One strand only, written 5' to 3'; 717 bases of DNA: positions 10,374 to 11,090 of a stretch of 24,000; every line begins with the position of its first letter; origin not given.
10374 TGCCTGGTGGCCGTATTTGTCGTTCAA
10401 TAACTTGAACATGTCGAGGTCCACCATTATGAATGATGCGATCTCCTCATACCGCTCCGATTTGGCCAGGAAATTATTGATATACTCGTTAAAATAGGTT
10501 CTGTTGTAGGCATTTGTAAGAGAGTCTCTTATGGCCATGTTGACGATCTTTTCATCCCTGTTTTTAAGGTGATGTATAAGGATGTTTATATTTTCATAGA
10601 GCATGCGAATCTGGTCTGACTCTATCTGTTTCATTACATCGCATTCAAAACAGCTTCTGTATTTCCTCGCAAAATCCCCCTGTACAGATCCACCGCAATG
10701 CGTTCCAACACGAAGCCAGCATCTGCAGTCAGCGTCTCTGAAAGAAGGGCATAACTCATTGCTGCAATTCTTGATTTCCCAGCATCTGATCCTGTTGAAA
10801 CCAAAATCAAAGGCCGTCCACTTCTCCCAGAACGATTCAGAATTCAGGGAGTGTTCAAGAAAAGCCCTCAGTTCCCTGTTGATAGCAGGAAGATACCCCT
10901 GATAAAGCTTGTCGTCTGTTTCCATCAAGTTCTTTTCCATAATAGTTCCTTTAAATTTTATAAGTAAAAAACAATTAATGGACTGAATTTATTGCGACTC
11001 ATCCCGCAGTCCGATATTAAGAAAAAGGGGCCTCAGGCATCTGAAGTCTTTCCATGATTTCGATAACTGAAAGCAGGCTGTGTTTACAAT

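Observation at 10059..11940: c-di-GMP writer and reader that carry the same Cys-rich 'two-CW'-like sensor domain, encoded side by side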

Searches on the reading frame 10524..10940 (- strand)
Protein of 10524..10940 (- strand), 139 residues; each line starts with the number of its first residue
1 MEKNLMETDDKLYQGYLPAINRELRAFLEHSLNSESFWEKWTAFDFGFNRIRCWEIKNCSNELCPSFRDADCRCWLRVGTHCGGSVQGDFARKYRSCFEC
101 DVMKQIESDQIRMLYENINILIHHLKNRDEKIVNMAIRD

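Call 21: find_homologous_proteins(query=window:10524-10940:-, max_evalue=0.001)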
Query seq(139 aa) (139 aa): 4 proteins with E <= 0.001 among 4 candidates.
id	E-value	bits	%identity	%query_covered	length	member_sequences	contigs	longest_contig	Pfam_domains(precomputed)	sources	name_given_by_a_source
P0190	2.6e-58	214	69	95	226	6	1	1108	PF00990.27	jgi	-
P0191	2.0e-53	198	68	87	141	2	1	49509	-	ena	-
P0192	1.1e-36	144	78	56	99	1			-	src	-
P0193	3.5e-29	119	57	65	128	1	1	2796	-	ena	-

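Call 22: find_encoding_contigs(protein=P0191, flank=8000, max_places=3)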
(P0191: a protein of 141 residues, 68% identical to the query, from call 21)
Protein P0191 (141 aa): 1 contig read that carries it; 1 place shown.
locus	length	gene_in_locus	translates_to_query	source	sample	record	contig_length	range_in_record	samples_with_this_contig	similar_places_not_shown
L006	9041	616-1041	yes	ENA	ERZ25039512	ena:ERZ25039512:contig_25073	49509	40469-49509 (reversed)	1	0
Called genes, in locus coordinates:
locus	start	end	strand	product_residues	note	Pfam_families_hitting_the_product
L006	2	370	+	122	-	?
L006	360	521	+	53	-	-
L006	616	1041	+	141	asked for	-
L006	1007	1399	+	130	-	PF00990:GGDEF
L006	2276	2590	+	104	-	-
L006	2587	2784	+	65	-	-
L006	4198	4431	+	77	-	PF00376:MerR, PF13411:MerR_1 (weak)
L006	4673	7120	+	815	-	PF13493:DUF4118, PF00989:PAS, PF08448:PAS_4, PF13426:PAS_9, PF08448:PAS_4, PF13426:PAS_9, PF00512:HisKA, PF02518:HATPase_c, +2 more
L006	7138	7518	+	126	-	PF00072:Response_reg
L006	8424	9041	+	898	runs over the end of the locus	PF13426:PAS_9, PF00989:PAS, PF08448:PAS_4, PF13426:PAS_9, PF00989:PAS, PF13188:PAS_8, PF08448:PAS_4, PF13426:PAS_9, +8 more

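Call 23: find_encoding_contigs(protein=P0190, flank=5000, max_places=3)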
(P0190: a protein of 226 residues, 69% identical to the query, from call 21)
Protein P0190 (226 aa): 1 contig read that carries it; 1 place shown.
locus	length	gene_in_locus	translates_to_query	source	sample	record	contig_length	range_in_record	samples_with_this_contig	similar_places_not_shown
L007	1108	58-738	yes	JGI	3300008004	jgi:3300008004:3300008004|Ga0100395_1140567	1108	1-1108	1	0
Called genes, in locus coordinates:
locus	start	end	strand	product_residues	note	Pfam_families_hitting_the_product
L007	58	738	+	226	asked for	PF00990:GGDEF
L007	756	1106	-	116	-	PF02666:PS_Dcarbxylase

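Call 42: search_protein_representatives(protein=window:10536-10940:-)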
Query: 135 residues. Proteins with E-value up to 0.001 (for the whole library): 885; up to 1e-10: 209; up to 1e-30: 3. The best 150 are listed.
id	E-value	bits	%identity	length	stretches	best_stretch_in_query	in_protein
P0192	3.2e-37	143.6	75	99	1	17-97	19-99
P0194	1.2e-34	135.2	36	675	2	44-127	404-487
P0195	1.4e-34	135.1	40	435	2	19-132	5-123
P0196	1.7e-29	118.6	45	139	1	16-131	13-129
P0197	1.4e-28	115.6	43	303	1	15-134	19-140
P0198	2.4e-28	114.9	43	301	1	7-131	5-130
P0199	9.5e-27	109.7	36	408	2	48-129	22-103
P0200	1.5e-25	105.8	36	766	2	52-132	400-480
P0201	2.5e-25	105.1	40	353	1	14-132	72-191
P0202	3.8e-24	101.2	38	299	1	19-133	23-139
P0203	3.9e-24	101.2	42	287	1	16-133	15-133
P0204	4.5e-24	101.0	43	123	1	17-117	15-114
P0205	1.8e-23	99.1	35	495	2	50-132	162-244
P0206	2.1e-23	98.8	52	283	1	48-130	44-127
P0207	1.4e-22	96.2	39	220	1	11-132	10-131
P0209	1.1e-21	93.2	41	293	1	19-132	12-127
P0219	4.2e-19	84.9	39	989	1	21-127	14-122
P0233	4.2e-16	75.1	46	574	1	52-129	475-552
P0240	2.6e-15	72.6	45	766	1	48-129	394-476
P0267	4.9e-14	68.4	43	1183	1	48-126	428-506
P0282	1.6e-13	66.7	45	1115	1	51-125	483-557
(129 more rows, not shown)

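Call 46: search_protein_families(library=pfam, alignment_id=A3, max_evalue=0.001)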
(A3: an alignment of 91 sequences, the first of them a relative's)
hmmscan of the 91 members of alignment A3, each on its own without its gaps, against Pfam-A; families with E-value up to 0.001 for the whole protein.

A. member 1, P0194 (675 aa): 1 family
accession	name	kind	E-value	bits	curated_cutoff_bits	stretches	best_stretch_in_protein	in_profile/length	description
PF00990.26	GGDEF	-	4e-43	147.4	23.8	1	504-663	2-160/161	Diguanylate cyclase, GGDEF domain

B. families by the number of members that match (of 91 scanned): 37 families (the first 25 are shown)
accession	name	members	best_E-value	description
PF00512.31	HisKA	39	1.2e-23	His Kinase A (phospho-acceptor) domain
PF00990.26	GGDEF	35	9.4e-52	Diguanylate cyclase, GGDEF domain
PF02518.31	HATPase_c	34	1.6e-31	Histidine kinase-, DNA gyrase B-, and HSP90-like ATPase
PF13426.13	PAS_9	21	1.5e-28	PAS domain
PF00989.32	PAS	19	1.3e-28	PAS fold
PF08448.16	PAS_4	19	2.2e-21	PAS fold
PF13188.13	PAS_8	15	7.8e-20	PAS domain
PF00672.30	HAMP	13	1.9e-18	HAMP domain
PF00072.30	Response_reg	11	2.4e-53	Response regulator receiver domain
PF14501.12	HATPase_c_5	11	9.8e-08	GHKL domain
PF08447.18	PAS_3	7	2.4e-18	PAS fold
PF24820.1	Diguanyl_cycl_sensor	6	4.4e-08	Diguanylate cyclase-like sensor domain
PF13185.12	GAF_2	5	8.5e-22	GAF domain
PF01590.32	GAF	5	1.9e-16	GAF domain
PF13492.12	GAF_3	4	4.4e-14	GAF domain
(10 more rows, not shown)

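Call 47: search_protein_families(library=pfam, alignment_id=A4, max_evalue=0.001)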
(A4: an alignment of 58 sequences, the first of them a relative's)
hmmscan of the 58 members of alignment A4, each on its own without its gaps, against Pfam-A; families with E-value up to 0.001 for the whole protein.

A. member 1, P0285 (328 aa): 1 family
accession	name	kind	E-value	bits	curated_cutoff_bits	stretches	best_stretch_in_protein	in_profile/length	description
PF00990.26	GGDEF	-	1.5e-45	155.3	23.8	1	155-314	2-160/161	Diguanylate cyclase, GGDEF domain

B. families by the number of members that match (of 58 scanned): 39 families (the first 25 are shown)
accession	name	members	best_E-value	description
PF02518.31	HATPase_c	34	1.5e-32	Histidine kinase-, DNA gyrase B-, and HSP90-like ATPase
PF00512.31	HisKA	34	9.8e-25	His Kinase A (phospho-acceptor) domain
PF00072.30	Response_reg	22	1.8e-52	Response regulator receiver domain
PF13426.13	PAS_9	21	1.7e-29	PAS domain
PF00989.32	PAS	20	1.3e-19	PAS fold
PF08448.16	PAS_4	19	3.9e-22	PAS fold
PF00672.30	HAMP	17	8.5e-18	HAMP domain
PF13188.13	PAS_8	16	8.8e-22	PAS domain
PF08447.18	PAS_3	10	5e-16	PAS fold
PF14501.12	HATPase_c_5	10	1.5e-07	GHKL domain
PF23198.2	PDE8A_N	9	2.5e-08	PDE8A-like, N-terminal domain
PF01627.28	Hpt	8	3.7e-15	Hpt domain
PF02743.24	dCache_1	6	1.2e-31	Cache domain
PF24820.1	Diguanyl_cycl_sensor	6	1e-10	Diguanylate cyclase-like sensor domain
PF00015.26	MCPsignal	4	5.3e-42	Methyl-accepting chemotaxis protein (MCP) signalling domain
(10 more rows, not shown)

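Call 60: list_cluster_members(proteins=[P0194, P0195, P0198, P0206, P0219, P0233, P0240, P0267, P0282, P0209])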
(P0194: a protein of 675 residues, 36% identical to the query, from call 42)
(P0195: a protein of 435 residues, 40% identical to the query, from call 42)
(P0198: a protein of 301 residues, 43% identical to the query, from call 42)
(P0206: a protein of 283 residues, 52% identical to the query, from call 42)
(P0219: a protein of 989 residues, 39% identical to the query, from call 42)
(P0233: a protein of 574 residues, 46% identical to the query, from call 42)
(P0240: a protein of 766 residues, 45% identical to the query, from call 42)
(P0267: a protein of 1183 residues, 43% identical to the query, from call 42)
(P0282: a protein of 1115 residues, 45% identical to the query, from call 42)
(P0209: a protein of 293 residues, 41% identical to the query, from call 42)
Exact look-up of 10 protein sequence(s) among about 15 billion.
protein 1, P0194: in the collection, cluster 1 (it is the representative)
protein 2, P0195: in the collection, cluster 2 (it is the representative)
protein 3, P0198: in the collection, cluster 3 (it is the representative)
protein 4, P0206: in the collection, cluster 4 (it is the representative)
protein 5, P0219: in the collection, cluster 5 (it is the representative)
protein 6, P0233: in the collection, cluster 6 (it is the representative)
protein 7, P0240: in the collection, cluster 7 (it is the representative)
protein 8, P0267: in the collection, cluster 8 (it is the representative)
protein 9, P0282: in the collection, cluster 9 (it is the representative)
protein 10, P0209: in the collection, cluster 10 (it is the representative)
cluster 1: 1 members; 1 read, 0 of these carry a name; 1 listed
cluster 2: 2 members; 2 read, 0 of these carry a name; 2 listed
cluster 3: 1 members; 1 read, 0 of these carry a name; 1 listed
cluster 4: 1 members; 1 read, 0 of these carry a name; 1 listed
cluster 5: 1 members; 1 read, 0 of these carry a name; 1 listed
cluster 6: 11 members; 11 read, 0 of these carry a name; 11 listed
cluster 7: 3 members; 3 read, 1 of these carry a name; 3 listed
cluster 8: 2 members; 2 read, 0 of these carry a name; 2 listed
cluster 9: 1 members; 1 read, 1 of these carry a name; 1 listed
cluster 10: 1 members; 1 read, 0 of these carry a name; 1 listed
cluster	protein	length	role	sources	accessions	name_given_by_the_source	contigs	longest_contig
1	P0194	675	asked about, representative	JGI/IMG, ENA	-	-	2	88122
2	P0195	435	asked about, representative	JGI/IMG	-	-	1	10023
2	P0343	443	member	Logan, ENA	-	-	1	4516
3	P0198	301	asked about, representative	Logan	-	-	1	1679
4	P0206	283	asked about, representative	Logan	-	-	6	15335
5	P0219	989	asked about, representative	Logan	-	-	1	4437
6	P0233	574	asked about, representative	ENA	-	-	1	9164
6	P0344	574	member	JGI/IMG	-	-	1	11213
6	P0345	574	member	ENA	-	-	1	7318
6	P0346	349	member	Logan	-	-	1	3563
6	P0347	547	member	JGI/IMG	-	-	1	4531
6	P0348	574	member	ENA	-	-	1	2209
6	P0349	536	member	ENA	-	-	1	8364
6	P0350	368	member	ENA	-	-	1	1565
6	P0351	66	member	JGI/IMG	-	-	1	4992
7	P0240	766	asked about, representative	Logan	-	-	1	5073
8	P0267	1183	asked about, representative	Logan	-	-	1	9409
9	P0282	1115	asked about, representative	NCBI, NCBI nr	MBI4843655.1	MAG: response regulator [Nitrospirae bacterium] | response regulator [Nitrospirota bacterium]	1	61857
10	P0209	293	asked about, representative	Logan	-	-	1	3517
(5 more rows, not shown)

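Call 73: search_protein_families(library=pfam, proteins=[L006:7889-8227:+, L006:2587-2784:+], max_evalue=0.01)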
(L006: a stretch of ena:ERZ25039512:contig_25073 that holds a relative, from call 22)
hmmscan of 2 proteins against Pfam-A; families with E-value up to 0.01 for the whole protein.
L006:7889-8227:+ (113 aa): 0 families

L006:2587-2784:+ (65 aa): 0 families
